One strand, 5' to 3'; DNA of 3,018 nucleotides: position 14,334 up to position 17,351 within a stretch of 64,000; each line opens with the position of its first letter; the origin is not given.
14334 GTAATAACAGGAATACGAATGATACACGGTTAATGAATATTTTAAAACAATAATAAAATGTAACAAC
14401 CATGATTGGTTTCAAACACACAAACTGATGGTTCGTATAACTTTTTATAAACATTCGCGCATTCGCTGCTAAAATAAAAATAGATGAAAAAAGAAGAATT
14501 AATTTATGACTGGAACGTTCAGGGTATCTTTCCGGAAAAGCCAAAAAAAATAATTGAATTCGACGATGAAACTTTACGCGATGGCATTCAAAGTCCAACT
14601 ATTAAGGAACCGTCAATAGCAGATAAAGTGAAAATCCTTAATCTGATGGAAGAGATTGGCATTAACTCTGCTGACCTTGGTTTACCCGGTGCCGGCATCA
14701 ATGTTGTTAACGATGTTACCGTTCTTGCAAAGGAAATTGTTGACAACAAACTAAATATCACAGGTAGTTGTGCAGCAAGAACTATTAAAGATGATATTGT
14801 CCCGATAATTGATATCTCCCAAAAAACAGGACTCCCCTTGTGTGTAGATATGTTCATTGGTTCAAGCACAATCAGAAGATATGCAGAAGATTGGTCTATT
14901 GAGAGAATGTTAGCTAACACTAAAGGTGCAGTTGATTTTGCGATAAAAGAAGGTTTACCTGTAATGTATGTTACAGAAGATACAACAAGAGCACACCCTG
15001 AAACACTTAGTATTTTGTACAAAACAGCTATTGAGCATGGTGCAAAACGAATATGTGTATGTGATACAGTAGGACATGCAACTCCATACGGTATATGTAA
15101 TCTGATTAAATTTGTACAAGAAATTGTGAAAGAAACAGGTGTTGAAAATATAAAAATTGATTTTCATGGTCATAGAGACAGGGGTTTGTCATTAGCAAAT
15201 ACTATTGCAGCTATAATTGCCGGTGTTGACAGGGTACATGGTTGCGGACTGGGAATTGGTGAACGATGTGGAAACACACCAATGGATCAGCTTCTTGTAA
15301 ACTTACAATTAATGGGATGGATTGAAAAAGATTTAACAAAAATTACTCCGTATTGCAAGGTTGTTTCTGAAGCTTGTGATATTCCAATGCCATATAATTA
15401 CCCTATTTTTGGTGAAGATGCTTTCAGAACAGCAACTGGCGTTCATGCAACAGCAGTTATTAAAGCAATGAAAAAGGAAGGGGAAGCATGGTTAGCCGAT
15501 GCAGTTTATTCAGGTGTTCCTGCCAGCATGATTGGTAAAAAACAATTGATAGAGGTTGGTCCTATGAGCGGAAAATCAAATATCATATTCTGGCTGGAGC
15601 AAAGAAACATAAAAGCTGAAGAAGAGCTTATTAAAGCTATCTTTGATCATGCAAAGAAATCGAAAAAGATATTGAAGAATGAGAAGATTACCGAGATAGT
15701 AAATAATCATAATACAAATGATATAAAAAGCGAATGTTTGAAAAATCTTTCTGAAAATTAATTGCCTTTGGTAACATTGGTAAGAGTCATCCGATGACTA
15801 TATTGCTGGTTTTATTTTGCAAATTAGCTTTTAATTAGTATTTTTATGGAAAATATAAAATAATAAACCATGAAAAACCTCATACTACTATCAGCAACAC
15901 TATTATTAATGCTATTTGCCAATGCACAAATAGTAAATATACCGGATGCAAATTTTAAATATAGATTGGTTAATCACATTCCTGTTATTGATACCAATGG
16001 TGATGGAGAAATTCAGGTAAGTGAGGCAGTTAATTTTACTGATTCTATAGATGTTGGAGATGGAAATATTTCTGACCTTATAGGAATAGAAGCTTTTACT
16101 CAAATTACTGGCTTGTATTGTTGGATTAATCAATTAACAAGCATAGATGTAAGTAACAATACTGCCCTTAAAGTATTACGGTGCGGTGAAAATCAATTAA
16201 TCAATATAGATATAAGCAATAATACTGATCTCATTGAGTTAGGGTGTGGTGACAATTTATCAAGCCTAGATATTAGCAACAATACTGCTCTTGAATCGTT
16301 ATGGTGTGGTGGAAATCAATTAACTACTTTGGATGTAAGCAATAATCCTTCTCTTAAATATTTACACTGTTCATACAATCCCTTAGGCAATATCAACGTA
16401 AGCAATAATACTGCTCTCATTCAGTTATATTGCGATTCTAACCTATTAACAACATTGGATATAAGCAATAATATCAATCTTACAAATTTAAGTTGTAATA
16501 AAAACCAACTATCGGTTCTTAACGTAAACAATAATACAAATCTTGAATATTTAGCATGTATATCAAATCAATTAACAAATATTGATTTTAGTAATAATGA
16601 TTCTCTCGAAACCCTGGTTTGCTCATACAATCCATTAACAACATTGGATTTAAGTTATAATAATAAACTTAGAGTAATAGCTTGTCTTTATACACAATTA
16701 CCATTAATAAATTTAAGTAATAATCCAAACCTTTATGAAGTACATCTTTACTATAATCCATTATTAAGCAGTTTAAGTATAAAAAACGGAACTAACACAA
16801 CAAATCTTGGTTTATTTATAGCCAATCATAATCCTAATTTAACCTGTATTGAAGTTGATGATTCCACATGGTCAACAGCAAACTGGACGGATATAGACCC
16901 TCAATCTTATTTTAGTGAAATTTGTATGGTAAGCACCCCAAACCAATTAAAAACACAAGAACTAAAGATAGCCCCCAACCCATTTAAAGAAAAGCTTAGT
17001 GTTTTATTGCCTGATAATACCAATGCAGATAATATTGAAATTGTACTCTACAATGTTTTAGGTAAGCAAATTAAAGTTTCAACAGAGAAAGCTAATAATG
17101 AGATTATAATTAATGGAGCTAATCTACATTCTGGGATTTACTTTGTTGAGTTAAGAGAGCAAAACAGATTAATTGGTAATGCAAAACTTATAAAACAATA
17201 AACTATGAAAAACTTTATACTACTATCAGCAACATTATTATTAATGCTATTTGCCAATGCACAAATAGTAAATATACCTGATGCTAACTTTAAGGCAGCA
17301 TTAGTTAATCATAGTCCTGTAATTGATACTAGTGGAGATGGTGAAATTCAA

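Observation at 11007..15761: Glycyl-radical enzyme with a non-canonical Cys loop (GCVS), its activase and a LeuA-like condensing enzyme: candidate undescribed GRE pathway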

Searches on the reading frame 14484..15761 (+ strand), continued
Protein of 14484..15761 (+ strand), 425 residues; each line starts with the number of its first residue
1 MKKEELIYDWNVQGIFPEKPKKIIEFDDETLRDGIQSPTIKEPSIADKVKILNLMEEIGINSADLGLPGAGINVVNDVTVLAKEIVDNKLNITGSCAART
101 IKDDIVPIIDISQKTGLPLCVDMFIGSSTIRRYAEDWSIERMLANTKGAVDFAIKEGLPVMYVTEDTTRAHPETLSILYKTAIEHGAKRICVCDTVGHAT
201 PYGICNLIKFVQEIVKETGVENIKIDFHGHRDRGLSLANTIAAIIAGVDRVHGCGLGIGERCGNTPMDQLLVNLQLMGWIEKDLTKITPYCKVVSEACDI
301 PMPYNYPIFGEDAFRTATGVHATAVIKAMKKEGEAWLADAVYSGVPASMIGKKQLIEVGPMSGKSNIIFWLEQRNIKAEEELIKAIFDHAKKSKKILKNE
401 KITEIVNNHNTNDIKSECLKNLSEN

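Call 45: search_protein_families(library=ncbifam, proteins=[L018:2200-3303:+, L018:3324-4382:+, L018:4384-5643:+, L018:5651-6160:+, L018:6195-6998:+, L016:8268-9350:+], max_evalue=1e-10)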
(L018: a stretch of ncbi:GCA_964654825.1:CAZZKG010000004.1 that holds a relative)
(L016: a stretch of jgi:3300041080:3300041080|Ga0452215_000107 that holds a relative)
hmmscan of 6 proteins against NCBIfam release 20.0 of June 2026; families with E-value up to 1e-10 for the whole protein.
L018:2200-3303:+ (367 aa): 57 families (the best 25 are shown)
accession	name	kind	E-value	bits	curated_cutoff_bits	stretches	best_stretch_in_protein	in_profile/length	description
TIGR01141.1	hisC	equivalog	3.4e-103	345.2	276.55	1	10-366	1-349/349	histidinol-phosphate transaminase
NF002878.0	PRK03321.1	subfamily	9.1e-99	330.5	374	1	9-365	5-347/352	histidinol-phosphate transaminase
NF003496.0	PRK05166.1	equivalog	2.3e-96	322.8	540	1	7-366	8-369/373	histidinol-phosphate transaminase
NF006014.0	PRK08153.1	equivalog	3e-68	230.4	510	1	20-367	18-364/370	pyridoxal phosphate-dependent aminotransferase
NF006580.0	PRK09105.1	subfamily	7.6e-65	219.2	444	1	37-366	48-370/375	pyridoxal phosphate-dependent aminotransferase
TIGR01140.1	L_thr_O3P_dcar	equivalog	1.8e-60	204.8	290.55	1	37-363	19-330/331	threonine-phosphate decarboxylase CobD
NF051461.1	pyoverd_PtaA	equivalog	1.3e-56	191.9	500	1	38-364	37-357/359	pyoverdine biosynthesis transaminase PtaA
NF002877.0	PRK03317.1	equivalog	2.9e-56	190.9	409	1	34-366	30-366/374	histidinol-phosphate transaminase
NF002726.0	PRK02610.1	equivalog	1.4e-52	178.8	391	1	10-367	6-369/374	histidinol-phosphate transaminase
NF041364.1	GntC_guanitoxin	equivalog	4.2e-50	170.7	415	1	64-356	28-345/356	guanitoxin biosynthesis PLP-dependent (S)-gamma-hydroxy-L-arginine cyclodehydratase GntC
NF006756.0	PRK09276.1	subfamily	2.1e-38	132.3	507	1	77-366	82-382/387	LL-diaminopimelate aminotransferase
TIGR03540.1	DapC_direct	equivalog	5.8e-37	127.5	593.25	1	78-366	81-380/383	LL-diaminopimelate aminotransferase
NF006225.0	PRK08354.1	equivalog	3.8e-36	125.1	288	1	78-365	48-314/318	putative aminotransferase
NF004870.0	PRK06225.1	equivalog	3.1e-31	108.5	351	1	37-336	30-339/380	pyridoxal phosphate-dependent aminotransferase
NF005915.1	PRK07908.1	equivalog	5.1e-31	108.2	360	1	54-363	30-331/332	Rv2231c family histidinol phosphate aminotransferase CobC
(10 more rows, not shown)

L018:3324-4382:+ (352 aa): 16 families
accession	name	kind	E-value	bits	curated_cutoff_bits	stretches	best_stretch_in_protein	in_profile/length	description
NF002898.0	PRK03437.1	equivalog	4.1e-124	414.3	393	1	3-348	6-345/347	3-isopropylmalate dehydrogenase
TIGR02089.1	TTC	equivalog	4.2e-103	345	470.4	1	3-345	5-349/352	tartrate dehydrogenase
NF006048.0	PRK08194.1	equivalog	4.7e-95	318.6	501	1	3-348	5-349/352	tartrate dehydrogenase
TIGR02088.1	LEU3_arch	subfamily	9.8e-90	301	409.8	1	4-344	1-323/324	isopropylmalate/isohomocitrate dehydrogenases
NF040619.1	AksF_Meth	equivalog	1e-85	287.9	500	1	1-344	1-343/343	homoisocitrate dehydrogenase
NF040626.1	AksF2_Meth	equivalog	1.4e-82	277.6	540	1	1-349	1-331/333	homoisocitrate dehydrogenase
TIGR00169.1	leuB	equivalog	5.7e-79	265.7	353.2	1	3-341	1-342/349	3-isopropylmalate dehydrogenase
NF006673.0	PRK09222.1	equivalog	2.3e-72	244.5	509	1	3-332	6-319/482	NADP-dependent isocitrate dehydrogenase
NF006529.0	PRK08997.1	equivalog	1.3e-69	234.7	510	1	3-342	5-329/335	isocitrate dehydrogenase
TIGR00175.1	mito_nad_idh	equivalog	1.1e-66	225.4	432.4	1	3-344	5-330/334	isocitrate dehydrogenase (NAD(+))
TIGR02924.1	ICDH_alpha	equivalog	3.3e-58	197.9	561.35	1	3-331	2-314/473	isocitrate dehydrogenase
NF040855.1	iso_homocit_dh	equivalog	2.4e-55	188.1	680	1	1-344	1-315/345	isocitrate--homoisocitrate dehydrogenase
TIGR00183.1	prok_nadp_idh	equivalog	8.2e-44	150.1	567.3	2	161-337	204-399/417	isocitrate dehydrogenase (NADP(+))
NF005425.0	PRK07006.1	equivalog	3.8e-43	147.8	490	2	218-332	281-394/416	NADP-dependent isocitrate dehydrogenase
NF005036.0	PRK06451.1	equivalog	5.2e-41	140.7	484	2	219-341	275-396/412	NADP-dependent isocitrate dehydrogenase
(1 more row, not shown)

L018:4384-5643:+ (419 aa): 19 families
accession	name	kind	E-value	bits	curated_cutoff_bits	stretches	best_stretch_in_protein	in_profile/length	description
NF001614.1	PRK00402.1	subfamily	2.1e-184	613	385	1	3-416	1-414/415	aconitase/3-isopropylmalate dehydratase large subunit family protein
TIGR02083.1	LEU2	equivalog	6.8e-184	611.6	610.65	1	3-418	1-418/419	3-isopropylmalate dehydratase large subunit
TIGR01343.1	hacA_fam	subfamily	7.9e-175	581.3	385.7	1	4-417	1-412/412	homoaconitate hydratase family protein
TIGR02086.1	IPMI_arch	subfamily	2.6e-159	530.4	410.15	1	3-417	1-410/411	3-isopropylmalate dehydratase/homoaconitate hydratase family large subunit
NF040615.1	HacA_Meth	equivalog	8.3e-150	499.1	550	1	3-415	1-417/419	homoaconitase large subunit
NF005558.0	PRK07229.1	equivalog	7.9e-104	348.5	612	1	1-418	1-414/647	aconitate hydratase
NF009116.0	PRK12466.1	subfamily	7e-95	318.3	531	2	3-285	5-304/472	3-isopropylmalate dehydratase large subunit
TIGR01342.1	acon_putative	hypoth_equivalog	4.1e-92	309.4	719.15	1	4-418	1-411/655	putative aconitate hydratase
NF004016.0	PRK05478.1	subfamily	5.5e-91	305.4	510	2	2-284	3-301/468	3-isopropylmalate dehydratase large subunit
TIGR00170.1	leuC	equivalog_domain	1e-78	265.1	560.25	2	1-284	1-300/466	3-isopropylmalate dehydratase large subunit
TIGR00139.1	h_aconitase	equivalog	4.3e-63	213.8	529.9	2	17-241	20-243/709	homoaconitase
TIGR01340.1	aconitase_mito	equivalog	6.3e-47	160.3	825.35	1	82-413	117-472/745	aconitate hydratase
NF006690.0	PRK09238.1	equivalog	5.9e-46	156.8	782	2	250-415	650-813/852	bifunctional aconitate hydratase 2/2-methylisocitrate dehydratase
NF008503.0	PRK11413.1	equivalog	6.9e-35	120.2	641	2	115-293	141-320/753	hydratase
TIGR00117.1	acnB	equivalog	7.3e-31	106.7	1287.2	1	250-414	649-810/844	bifunctional aconitate hydratase 2/2-methylisocitrate dehydratase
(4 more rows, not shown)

L018:5651-6160:+ (169 aa): 10 families
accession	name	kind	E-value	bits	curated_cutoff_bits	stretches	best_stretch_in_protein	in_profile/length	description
TIGR02084.1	leud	equivalog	1.3e-66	223.1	245.85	1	8-163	1-156/156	3-isopropylmalate dehydratase small subunit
TIGR02087.1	LEUD_arch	subfamily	4.8e-58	195.4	108.95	1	8-164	1-157/157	LeuD/DmdB family oxidoreductase small subunit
NF040625.1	HacB2_Meth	equivalog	2.4e-54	183.2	230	1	4-163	2-159/161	homoaconitase small subunit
NF040604.2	HacB_Meth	equivalog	1.3e-49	168.1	230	1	5-163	2-159/159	homoaconitase small subunit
NF010629.0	PRK14023.1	equivalog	3.1e-39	134.5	229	1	13-164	7-157/166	homoaconitate hydratase small subunit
TIGR00139.1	h_aconitase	equivalog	1.6e-26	92.9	529.9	1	4-115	528-642/709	homoaconitase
NF002458.0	PRK01641.1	subfamily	5.5e-24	84.9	167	1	12-132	14-152/202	3-isopropylmalate dehydratase small subunit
NF005558.0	PRK07229.1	equivalog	2.7e-17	62.6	612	1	11-132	476-604/647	aconitate hydratase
TIGR00171.1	leuD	equivalog_domain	8.4e-16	58.3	116.25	1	15-134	17-155/188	3-isopropylmalate dehydratase small subunit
TIGR01342.1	acon_putative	hypoth_equivalog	1.3e-14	53.3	719.15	1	10-133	474-608/655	putative aconitate hydratase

L018:6195-6998:+ (267 aa): 70 families (the best 25 are shown)
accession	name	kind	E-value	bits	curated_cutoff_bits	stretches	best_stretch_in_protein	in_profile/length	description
NF004475.0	PRK05809.1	subfamily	1.6e-104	349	394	1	8-267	1-260/260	short-chain-enoyl-CoA hydratase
NF004634.0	PRK05980.1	equivalog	4e-82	275.5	375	1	12-265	4-261/263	crotonase/enoyl-CoA hydratase family protein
NF004517.0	PRK05862.1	equivalog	7.8e-80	268.1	396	1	8-265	1-255/257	enoyl-CoA hydratase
NF005803.0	PRK07658.1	equivalog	1.9e-77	260.1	313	1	14-267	5-257/257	enoyl-CoA hydratase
NF005802.0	PRK07657.1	equivalog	1.6e-74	250.7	363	1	12-267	4-260/260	enoyl-CoA hydratase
NF007239.0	PRK09674.1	equivalog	2.8e-74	249.8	371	1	11-267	4-257/257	2,3-dehydroadipyl-CoA hydratase PaaF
NF006007.0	PRK08138.1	subfamily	6.9e-74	248.5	355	1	18-267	15-261/261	enoyl-CoA hydratase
NF051848.1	EnCoAHydtEchA19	equivalog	2.3e-69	233.8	400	1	13-267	2-258/258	enoyl-CoA hydratase EchA19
NF042430.2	EnCoAhydt_DpgD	equivalog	1.7e-61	207.9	400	1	16-266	2-257/258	enoyl-CoA-hydratase DpgD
NF006566.0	PRK09076.1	subfamily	2.7e-59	200.9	286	1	12-265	6-258/260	enoyl-CoA hydratase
NF006699.0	PRK09245.1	subfamily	5.4e-58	196.3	354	1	12-266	4-265/266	crotonase/enoyl-CoA hydratase family protein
NF004840.0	PRK06190.1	equivalog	1.7e-57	195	253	1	12-245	5-237/260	enoyl-CoA hydratase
NF004781.0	PRK06127.1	subfamily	2.5e-57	194.6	291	1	7-267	7-269/269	enoyl-CoA hydratase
NF005073.0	PRK06495.1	subfamily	1.8e-54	184.8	296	1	11-267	4-257/257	enoyl-CoA hydratase/isomerase family protein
NF004795.0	PRK06143.1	subfamily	2.9e-54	184.3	283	1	18-261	16-258/260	enoyl-CoA hydratase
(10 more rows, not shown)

L016:8268-9350:+ (360 aa): 16 families
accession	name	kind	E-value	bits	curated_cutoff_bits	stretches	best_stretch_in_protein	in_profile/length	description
NF002898.0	PRK03437.1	equivalog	1.6e-133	445.3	393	1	2-350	3-345/347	3-isopropylmalate dehydrogenase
TIGR02089.1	TTC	equivalog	3.3e-100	335.4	470.4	1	1-350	1-352/352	tartrate dehydrogenase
NF006048.0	PRK08194.1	equivalog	4.4e-92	308.9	501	1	1-352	1-351/352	tartrate dehydrogenase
NF040626.1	AksF2_Meth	equivalog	6.9e-82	275.4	540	1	4-351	2-331/333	homoisocitrate dehydrogenase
TIGR02088.1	LEU3_arch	subfamily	1.2e-81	274.5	409.8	1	6-335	1-314/324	isopropylmalate/isohomocitrate dehydrogenases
TIGR00169.1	leuB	equivalog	2.1e-81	273.6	353.2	1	5-336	1-336/349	3-isopropylmalate dehydrogenase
NF040619.1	AksF_Meth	equivalog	8.3e-78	261.9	500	1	4-344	2-341/343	homoisocitrate dehydrogenase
NF006673.0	PRK09222.1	equivalog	1e-72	245.6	509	1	3-322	4-308/482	NADP-dependent isocitrate dehydrogenase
NF006529.0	PRK08997.1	equivalog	4.7e-69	232.9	510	1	1-335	1-322/335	isocitrate dehydrogenase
TIGR02924.1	ICDH_alpha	equivalog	2.5e-59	201.6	561.35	1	5-320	2-302/473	isocitrate dehydrogenase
TIGR00175.1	mito_nad_idh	equivalog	1.4e-56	192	432.4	1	3-328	3-312/334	isocitrate dehydrogenase (NAD(+))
NF040855.1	iso_homocit_dh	equivalog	3.6e-54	184.3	680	1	4-332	2-303/345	isocitrate--homoisocitrate dehydrogenase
TIGR00183.1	prok_nadp_idh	equivalog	1.8e-38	132.5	567.3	2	220-328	282-389/417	isocitrate dehydrogenase (NADP(+))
NF005036.0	PRK06451.1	equivalog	1.8e-37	129.1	484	1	6-328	26-382/412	NADP-dependent isocitrate dehydrogenase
NF005425.0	PRK07006.1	equivalog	2.1e-37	128.9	490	2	220-327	282-388/416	NADP-dependent isocitrate dehydrogenase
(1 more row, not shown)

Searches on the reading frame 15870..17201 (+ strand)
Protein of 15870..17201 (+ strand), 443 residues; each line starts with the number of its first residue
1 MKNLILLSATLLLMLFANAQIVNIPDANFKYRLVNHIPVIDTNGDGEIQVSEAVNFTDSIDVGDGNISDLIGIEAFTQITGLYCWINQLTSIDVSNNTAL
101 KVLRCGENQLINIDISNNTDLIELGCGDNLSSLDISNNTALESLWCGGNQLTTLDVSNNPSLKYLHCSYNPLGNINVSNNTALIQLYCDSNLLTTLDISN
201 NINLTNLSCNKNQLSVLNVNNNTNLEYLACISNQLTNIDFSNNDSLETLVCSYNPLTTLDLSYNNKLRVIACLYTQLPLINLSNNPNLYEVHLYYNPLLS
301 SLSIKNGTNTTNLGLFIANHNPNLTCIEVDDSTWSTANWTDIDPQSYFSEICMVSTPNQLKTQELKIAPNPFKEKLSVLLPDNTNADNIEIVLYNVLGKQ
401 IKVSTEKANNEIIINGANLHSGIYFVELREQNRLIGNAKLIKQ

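Call 3: search_protein_families(library=pfam, proteins=[window:15870-17201:+], max_evalue=0.01)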
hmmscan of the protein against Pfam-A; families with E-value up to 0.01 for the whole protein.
window:15870-17201:+ (443 aa): 3 families
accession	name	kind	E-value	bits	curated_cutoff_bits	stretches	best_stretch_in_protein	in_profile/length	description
PF12799.13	LRR_4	-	6.8e-13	48.9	27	3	140-176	2-40/44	Leucine Rich repeats (2 copies)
PF18962.6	Por_Secre_tail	-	9.2e-12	45.5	27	1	369-434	3-68/75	Secretion system C-terminal sorting domain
PF23952.1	LRR_EndoS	-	0.0031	18.1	27.9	0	54-159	22-102/116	Endo-beta-N-acetylglucosaminidase EndoS LRR domain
